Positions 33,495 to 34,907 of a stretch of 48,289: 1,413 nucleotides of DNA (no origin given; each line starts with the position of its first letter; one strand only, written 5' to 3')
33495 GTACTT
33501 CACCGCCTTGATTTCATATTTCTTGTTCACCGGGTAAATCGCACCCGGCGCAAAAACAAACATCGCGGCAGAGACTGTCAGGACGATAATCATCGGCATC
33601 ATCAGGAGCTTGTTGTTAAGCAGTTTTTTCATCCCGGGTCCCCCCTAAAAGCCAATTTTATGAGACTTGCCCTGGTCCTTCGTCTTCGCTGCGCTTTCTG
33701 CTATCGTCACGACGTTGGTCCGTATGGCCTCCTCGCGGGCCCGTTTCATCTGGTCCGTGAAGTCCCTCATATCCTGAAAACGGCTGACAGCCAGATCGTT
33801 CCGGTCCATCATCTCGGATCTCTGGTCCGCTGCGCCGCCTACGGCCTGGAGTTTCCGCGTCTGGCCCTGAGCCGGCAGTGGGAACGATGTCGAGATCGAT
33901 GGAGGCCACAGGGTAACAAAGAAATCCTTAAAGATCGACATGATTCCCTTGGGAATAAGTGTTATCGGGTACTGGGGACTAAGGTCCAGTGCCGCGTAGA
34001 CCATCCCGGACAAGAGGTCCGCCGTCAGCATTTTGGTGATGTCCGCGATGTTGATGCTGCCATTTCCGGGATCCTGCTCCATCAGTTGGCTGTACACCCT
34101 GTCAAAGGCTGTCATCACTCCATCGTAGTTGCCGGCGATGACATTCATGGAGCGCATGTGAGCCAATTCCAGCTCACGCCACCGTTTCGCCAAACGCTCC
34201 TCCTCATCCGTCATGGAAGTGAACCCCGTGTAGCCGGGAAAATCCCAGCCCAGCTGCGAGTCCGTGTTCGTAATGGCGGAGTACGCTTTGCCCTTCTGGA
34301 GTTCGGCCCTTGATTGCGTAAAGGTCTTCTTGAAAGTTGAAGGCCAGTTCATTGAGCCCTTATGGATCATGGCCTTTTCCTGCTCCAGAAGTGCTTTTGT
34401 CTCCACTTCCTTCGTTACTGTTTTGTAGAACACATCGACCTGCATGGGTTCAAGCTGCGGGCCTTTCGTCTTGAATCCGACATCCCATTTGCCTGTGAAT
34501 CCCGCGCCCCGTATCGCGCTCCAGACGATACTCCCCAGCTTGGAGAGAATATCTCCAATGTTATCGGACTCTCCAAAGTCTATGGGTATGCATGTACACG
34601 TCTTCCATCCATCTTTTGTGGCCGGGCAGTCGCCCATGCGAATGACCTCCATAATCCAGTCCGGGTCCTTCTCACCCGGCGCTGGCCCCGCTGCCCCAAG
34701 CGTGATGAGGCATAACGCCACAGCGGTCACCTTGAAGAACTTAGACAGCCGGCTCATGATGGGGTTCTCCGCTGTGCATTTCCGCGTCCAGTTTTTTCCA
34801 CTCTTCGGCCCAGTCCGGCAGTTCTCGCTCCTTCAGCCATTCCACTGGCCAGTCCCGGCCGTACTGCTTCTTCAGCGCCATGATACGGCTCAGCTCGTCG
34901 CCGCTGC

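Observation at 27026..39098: Complete Trb/P-type T4SS operon with no coupling protein, relaxase, integrase or att repeats in view, set among core genes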

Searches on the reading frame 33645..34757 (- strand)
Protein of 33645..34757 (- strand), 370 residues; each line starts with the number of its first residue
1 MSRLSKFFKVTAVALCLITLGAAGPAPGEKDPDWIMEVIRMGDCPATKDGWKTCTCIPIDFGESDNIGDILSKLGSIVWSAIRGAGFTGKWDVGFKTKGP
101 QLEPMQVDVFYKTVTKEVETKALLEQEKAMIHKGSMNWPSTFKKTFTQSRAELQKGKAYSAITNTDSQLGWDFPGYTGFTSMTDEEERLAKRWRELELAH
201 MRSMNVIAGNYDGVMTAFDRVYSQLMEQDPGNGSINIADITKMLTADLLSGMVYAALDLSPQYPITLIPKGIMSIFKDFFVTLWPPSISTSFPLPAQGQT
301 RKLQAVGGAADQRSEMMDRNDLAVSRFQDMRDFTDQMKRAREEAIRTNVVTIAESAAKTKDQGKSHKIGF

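Call 5: search_protein_families(library=pfam, proteins=[window:33645-34757:-], max_evalue=0.01)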
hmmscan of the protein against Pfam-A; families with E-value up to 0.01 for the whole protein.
window:33645-34757:- (370 aa): 0 families

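Call 7: search_protein_families(library=ncbifam, proteins=[window:33645-34757:-], max_evalue=0.01)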
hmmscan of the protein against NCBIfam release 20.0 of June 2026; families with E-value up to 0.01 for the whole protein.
window:33645-34757:- (370 aa): 0 families

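Call 49: search_protein_representatives(protein=window:33645-34757:-)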
Query: 370 residues. Proteins with E-value up to 0.001 (for the whole library): 15; up to 1e-10: 11; up to 1e-30: 5. The best 15 are listed.
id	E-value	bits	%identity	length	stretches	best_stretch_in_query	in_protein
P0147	1.1e-249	843.7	100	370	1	1-370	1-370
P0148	2.3e-81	290.0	41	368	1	2-370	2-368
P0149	3.1e-57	210.7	39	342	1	1-370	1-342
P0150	1.0e-46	176.1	37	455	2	1-235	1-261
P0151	2.5e-42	161.6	35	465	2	4-234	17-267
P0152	2.5e-30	122.2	32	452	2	5-241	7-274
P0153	6.3e-29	117.6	33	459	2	8-230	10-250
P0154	6.0e-27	111.1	47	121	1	36-160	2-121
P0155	6.7e-23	97.7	35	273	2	100-229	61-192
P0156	4.0e-14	68.9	30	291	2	119-221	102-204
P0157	2.0e-12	63.3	35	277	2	294-370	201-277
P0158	1.6e-07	47.1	28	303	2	121-228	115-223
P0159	3.7e-07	46.0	31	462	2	133-253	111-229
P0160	8.7e-07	44.7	30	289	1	51-155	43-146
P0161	1.8e-04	37.1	39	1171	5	37-76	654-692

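Call 53: predict_structure(alignment_id=A3)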
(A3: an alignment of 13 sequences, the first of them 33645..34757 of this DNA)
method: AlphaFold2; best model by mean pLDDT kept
length: 370 residues; sequences in the alignment: 13
mean_pLDDT: 51.8   pTM: 0.36
mean pLDDT of the five models: 51.8, 49.8, 47.6, 47.4, 44.3
residues with pLDDT >= 90: 0; 70-90: 61; 50-70: 111; < 50: 198
segments of 3 or more residues with pLDDT < 50: 1-4, 20-142, 228-238, 248-302
pLDDT, mean of each block of 10 residues (from residue 1): 54 57 36 29 33 35 40 45 34 28 38 46 45 40 55 62 58 79 84 78 66 60 54 46 50 39 34 38 36 36 53 61 66 81 86 77 54
secondary structure, 60 per line:
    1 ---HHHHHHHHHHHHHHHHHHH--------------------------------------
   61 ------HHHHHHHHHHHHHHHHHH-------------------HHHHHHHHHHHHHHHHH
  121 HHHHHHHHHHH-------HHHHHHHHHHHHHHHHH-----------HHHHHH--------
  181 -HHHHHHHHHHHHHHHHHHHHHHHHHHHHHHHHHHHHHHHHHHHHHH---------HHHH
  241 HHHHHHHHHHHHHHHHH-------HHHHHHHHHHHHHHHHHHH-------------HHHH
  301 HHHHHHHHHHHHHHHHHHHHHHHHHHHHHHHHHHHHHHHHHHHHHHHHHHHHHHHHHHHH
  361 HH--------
elements in order: H4-22 H67-84 H104-131 H139-155 H167-172 H182-227 H237-257 H265-283 H297-362

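Call 87: search_solved_structures(query=A3, max_evalue=1)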
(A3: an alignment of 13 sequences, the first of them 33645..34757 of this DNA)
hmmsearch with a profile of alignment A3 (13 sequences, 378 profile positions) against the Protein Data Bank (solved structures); distinct sequences matched with E-value up to 1: 7.
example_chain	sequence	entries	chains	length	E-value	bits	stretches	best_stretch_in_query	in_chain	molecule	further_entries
1ucg_A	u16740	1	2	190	0.029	16.8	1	32-108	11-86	Ribonuclease MC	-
1j1f_A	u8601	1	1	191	0.034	16.6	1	32-108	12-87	RIBONUCLEASE MC1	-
1j1g_A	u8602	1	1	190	0.052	16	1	32-108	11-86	Ribonuclease MC1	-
1bk7_A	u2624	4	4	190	0.057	15.9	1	32-108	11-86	PROTEIN (RIBONUCLEASE MC1) | Ribonuclease MC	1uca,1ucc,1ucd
1v9h_A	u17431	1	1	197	0.068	15.6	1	32-108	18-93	Ribonuclease MC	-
7udj_H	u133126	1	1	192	0.18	14.2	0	299-344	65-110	De novo designed helical repeat protein RPB_PEW3_R4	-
5cwb_A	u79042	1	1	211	0.73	12.2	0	200-243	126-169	Designed helical repeat protein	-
